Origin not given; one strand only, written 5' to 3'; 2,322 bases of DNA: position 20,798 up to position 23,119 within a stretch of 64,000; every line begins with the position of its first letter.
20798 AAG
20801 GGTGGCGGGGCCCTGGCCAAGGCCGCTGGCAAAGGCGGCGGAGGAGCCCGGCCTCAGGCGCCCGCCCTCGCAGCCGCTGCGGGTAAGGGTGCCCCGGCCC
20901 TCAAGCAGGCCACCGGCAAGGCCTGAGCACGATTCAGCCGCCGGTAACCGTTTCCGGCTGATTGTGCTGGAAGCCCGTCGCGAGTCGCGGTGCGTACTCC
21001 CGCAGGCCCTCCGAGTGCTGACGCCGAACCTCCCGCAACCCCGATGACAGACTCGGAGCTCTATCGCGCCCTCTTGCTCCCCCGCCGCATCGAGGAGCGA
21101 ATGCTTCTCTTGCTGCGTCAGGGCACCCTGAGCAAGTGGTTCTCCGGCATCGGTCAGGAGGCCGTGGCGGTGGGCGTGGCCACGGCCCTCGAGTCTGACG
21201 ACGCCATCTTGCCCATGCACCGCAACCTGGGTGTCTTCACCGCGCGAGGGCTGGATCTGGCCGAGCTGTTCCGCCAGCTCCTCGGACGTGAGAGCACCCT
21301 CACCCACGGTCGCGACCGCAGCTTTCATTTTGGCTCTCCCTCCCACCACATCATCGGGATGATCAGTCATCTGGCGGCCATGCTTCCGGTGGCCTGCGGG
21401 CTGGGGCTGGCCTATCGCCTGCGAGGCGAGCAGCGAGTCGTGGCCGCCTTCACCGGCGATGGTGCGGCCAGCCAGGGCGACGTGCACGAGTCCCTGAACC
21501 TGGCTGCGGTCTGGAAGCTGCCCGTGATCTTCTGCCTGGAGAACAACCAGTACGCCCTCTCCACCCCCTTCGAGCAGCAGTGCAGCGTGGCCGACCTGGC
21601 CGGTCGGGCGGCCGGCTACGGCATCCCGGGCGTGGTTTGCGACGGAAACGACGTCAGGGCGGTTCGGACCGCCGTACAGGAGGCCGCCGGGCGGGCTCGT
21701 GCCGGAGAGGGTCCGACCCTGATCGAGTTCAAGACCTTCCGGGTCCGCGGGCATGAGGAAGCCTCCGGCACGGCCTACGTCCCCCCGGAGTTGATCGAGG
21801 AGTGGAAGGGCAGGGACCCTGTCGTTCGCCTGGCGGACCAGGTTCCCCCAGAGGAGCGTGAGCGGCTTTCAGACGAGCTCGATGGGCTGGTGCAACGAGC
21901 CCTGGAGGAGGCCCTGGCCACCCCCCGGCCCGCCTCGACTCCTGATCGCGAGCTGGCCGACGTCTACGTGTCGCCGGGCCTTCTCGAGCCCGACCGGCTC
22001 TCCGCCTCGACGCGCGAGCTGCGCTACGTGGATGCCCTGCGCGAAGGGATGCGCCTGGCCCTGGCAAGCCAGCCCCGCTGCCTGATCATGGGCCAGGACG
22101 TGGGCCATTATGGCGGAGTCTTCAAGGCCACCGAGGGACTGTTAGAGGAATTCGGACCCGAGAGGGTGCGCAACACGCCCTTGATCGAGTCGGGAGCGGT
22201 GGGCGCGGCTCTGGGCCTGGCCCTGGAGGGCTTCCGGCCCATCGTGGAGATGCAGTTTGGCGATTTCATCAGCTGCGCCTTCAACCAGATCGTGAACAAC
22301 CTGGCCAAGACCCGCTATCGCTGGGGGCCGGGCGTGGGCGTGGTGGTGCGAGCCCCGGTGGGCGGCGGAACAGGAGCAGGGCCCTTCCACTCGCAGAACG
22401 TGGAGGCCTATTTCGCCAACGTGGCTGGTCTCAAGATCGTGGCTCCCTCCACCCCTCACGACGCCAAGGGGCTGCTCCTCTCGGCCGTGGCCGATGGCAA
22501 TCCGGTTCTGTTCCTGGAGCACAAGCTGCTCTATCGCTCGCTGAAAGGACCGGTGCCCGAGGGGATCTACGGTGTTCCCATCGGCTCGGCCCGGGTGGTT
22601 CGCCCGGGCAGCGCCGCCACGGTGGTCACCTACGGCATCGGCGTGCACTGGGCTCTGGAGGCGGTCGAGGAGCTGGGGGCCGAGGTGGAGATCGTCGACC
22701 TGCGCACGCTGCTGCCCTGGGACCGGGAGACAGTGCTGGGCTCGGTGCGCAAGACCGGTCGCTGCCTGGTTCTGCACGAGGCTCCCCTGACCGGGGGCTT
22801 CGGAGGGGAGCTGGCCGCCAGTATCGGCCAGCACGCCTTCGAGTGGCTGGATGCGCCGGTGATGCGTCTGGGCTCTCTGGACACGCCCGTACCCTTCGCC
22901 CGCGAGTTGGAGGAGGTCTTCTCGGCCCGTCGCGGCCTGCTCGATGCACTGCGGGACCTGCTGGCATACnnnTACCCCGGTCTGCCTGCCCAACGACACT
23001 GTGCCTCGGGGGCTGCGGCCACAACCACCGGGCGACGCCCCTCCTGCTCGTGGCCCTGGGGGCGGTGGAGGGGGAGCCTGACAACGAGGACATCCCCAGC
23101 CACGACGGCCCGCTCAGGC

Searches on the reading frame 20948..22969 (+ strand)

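Call 46: search_protein_families(library=pfam, proteins=[window:20948-22969:+], max_evalue=0.001)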
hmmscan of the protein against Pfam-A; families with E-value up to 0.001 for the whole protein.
window:20948-22969:+ (674 aa): 6 families
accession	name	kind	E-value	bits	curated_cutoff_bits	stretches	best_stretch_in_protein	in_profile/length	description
PF00676.26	E1_dh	-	4.8e-72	242.9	22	1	41-328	3-297/300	Dehydrogenase E1 component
PF02779.29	Transket_pyr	-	8.3e-36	123.7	27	1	358-530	3-173/174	Transketolase, pyrimidine binding domain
PF02780.25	Transketolase_C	-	5e-31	107.6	25.9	1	546-658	1-117/124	Transketolase, C-terminal domain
PF02775.26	TPP_enzyme_C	-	5.6e-07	29.9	21.9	1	126-261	13-151/151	Thiamine pyrophosphate enzyme, C-terminal TPP binding domain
PF13292.11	DXP_synthase_N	-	1.6e-06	28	21.2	1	126-206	97-177/274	1-deoxy-D-xylulose-5-phosphate synthase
PF00456.26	Transketolase_N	-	0.00033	20.2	22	1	165-270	147-250/334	Transketolase, thiamine diphosphate binding domain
